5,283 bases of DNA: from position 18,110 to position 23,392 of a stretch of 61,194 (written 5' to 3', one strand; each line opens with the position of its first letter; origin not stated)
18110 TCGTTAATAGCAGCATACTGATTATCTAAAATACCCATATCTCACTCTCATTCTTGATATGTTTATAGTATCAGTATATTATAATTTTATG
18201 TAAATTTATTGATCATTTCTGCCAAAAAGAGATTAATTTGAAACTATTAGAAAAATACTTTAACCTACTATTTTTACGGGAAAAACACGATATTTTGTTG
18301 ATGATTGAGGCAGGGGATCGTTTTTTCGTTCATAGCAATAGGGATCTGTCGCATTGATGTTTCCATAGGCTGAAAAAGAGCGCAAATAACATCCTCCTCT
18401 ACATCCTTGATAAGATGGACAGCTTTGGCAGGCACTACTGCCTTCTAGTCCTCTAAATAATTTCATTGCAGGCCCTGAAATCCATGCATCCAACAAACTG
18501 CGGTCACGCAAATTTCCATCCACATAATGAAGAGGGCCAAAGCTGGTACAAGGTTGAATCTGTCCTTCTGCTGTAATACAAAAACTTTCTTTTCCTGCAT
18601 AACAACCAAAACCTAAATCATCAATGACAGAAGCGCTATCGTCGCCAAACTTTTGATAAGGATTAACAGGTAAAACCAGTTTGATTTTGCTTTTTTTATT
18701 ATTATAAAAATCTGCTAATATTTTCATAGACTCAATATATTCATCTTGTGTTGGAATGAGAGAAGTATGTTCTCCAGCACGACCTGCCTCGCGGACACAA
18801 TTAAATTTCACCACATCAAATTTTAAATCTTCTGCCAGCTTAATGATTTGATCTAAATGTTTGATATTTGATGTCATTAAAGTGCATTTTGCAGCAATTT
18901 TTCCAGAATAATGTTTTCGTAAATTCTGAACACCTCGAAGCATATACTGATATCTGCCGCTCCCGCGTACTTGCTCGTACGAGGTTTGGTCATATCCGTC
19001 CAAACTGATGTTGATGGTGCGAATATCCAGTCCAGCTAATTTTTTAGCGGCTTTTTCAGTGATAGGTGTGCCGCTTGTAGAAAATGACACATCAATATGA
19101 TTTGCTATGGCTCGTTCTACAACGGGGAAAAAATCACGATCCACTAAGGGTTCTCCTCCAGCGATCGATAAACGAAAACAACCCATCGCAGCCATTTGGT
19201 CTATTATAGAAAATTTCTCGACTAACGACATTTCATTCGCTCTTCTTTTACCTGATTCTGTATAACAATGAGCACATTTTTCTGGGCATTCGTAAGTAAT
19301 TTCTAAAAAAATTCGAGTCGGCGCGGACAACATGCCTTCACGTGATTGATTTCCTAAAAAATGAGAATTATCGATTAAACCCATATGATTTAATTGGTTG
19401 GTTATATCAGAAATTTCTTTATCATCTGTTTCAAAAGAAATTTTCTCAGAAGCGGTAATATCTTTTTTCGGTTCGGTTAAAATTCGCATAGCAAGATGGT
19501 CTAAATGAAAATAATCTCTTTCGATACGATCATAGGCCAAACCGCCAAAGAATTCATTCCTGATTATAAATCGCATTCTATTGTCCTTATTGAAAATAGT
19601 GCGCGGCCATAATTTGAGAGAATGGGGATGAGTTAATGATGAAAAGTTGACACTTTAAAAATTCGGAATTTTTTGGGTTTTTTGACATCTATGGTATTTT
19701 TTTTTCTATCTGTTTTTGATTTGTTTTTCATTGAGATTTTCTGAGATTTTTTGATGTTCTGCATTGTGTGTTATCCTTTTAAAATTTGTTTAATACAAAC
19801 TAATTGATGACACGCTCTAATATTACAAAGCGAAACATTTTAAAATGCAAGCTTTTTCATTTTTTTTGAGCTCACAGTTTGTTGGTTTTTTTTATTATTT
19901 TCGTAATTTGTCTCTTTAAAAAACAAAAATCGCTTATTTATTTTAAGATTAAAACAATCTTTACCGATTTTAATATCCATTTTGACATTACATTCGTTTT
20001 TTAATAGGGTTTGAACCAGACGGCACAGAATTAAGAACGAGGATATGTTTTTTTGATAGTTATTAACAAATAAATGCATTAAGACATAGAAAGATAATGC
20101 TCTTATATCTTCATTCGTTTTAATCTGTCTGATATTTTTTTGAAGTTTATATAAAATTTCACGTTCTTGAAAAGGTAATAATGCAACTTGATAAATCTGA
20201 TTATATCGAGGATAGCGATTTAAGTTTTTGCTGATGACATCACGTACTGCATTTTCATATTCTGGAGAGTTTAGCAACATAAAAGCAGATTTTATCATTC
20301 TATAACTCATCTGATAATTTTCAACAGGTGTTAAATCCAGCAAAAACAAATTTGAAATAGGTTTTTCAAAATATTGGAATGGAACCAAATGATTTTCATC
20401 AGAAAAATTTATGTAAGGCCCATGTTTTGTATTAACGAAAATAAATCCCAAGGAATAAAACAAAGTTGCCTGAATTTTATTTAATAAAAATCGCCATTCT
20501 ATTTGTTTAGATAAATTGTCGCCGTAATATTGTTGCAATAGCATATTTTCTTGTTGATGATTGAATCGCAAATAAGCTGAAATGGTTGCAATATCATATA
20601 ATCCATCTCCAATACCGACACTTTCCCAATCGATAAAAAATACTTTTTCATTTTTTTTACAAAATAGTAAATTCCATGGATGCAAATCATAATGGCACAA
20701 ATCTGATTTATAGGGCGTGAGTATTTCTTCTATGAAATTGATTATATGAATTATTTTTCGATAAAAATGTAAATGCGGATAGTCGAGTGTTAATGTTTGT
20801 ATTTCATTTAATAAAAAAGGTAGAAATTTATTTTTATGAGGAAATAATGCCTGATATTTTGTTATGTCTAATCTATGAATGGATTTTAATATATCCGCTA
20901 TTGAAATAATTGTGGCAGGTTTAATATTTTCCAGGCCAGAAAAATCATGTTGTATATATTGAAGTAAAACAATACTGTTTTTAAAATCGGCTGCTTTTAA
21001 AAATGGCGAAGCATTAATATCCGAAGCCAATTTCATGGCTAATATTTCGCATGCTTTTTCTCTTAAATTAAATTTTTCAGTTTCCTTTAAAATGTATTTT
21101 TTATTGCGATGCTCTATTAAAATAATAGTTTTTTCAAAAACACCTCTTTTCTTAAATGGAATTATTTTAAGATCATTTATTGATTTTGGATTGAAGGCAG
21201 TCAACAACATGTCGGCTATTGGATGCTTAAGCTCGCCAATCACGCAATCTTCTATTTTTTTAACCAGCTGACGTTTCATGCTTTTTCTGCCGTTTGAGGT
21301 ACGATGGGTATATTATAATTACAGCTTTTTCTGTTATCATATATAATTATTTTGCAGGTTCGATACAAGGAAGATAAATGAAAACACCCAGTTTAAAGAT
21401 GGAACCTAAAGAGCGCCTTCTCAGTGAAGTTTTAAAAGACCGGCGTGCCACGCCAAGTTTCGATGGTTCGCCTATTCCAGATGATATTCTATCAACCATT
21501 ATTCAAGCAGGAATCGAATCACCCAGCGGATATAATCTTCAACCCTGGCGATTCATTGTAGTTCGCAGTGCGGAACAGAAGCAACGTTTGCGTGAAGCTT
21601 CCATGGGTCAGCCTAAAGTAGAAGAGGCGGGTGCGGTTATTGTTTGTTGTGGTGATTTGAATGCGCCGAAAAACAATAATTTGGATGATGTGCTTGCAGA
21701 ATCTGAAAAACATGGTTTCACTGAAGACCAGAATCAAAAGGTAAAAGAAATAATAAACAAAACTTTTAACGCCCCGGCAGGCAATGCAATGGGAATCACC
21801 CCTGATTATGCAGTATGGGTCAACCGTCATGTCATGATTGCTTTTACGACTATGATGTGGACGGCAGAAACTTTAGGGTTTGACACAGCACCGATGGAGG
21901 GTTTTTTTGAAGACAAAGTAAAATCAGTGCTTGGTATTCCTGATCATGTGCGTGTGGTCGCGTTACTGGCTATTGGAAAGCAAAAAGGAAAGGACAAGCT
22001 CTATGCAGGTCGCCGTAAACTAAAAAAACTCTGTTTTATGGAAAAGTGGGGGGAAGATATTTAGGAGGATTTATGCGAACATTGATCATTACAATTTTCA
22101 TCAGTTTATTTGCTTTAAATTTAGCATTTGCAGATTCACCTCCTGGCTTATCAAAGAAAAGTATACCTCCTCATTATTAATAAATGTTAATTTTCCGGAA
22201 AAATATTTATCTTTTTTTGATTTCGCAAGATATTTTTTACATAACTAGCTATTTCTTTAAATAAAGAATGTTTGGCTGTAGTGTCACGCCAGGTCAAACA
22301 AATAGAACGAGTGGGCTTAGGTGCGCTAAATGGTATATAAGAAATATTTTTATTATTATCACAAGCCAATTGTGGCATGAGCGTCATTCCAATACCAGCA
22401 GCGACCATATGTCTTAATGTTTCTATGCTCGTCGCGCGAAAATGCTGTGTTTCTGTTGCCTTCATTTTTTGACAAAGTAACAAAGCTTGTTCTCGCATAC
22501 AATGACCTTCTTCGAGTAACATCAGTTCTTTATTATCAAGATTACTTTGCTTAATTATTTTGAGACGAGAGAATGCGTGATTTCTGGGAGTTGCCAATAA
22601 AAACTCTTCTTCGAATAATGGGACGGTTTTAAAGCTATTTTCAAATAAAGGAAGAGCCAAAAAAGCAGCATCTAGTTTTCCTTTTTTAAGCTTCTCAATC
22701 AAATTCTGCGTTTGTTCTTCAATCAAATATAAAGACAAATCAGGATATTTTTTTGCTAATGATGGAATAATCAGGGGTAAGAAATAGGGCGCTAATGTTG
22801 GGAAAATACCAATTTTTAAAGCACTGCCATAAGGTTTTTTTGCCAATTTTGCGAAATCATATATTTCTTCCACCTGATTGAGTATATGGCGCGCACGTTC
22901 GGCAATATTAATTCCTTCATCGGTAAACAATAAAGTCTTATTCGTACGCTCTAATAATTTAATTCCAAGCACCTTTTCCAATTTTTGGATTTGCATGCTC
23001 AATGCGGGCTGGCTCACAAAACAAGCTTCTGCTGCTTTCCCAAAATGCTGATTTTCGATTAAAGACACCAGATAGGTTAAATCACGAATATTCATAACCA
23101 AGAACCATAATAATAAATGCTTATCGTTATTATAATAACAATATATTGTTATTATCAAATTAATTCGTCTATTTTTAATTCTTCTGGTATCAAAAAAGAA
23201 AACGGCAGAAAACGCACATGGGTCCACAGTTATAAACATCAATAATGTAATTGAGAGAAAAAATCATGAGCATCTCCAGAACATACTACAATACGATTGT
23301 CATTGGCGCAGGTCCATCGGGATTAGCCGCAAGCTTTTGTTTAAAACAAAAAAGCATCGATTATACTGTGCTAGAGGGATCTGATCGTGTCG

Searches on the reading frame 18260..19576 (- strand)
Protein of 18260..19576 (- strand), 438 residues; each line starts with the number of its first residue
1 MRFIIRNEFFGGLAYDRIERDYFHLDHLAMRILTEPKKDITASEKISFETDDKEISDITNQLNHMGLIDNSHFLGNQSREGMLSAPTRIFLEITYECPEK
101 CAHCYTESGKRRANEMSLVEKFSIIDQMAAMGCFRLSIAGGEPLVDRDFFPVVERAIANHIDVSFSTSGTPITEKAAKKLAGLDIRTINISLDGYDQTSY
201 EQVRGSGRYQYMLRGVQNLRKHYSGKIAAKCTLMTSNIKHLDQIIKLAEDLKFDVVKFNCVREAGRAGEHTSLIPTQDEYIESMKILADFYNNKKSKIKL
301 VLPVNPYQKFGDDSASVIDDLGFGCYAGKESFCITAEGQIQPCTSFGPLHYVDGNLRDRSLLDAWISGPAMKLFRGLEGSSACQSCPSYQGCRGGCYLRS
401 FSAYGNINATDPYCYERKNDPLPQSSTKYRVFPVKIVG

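Call 104: search_protein_families(library=pfam, proteins=[window:18260-19576:-], max_evalue=0.00001)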
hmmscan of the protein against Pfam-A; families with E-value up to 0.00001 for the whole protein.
window:18260-19576:- (438 aa): 2 families
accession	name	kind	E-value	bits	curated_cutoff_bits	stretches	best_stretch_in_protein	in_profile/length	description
PF04055.27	Radical_SAM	-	4.6e-21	76.1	29.5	1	92-247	2-165/166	Radical SAM superfamily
PF13186.11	SPASM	-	5.1e-08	33.5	21.5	1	325-387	1-67/67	Iron-sulfur cluster-binding domain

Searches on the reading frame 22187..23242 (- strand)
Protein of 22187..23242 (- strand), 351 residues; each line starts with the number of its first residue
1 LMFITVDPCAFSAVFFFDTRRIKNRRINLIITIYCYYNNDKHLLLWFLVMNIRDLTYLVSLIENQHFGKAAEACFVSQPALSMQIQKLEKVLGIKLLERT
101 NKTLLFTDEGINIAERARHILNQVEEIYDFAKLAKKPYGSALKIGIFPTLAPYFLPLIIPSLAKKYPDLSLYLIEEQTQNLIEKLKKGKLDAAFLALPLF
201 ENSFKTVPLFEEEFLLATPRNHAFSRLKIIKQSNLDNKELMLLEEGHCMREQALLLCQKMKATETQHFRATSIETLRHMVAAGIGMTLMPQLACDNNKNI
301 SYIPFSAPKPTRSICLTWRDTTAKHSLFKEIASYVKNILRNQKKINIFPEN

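Call 104: search_protein_families(library=pfam, proteins=[window:22187-23242:-], max_evalue=0.00001)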
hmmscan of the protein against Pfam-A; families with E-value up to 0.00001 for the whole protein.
window:22187-23242:- (351 aa): 2 families
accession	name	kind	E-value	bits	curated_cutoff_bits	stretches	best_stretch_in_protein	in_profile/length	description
PF03466.25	LysR_substrate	-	7.7e-41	140.2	28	1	141-336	7-205/209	LysR substrate binding domain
PF00126.33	HTH_1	-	5e-18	65.2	26.6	1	52-110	1-59/60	Bacterial regulatory helix-turn-helix protein, lysR family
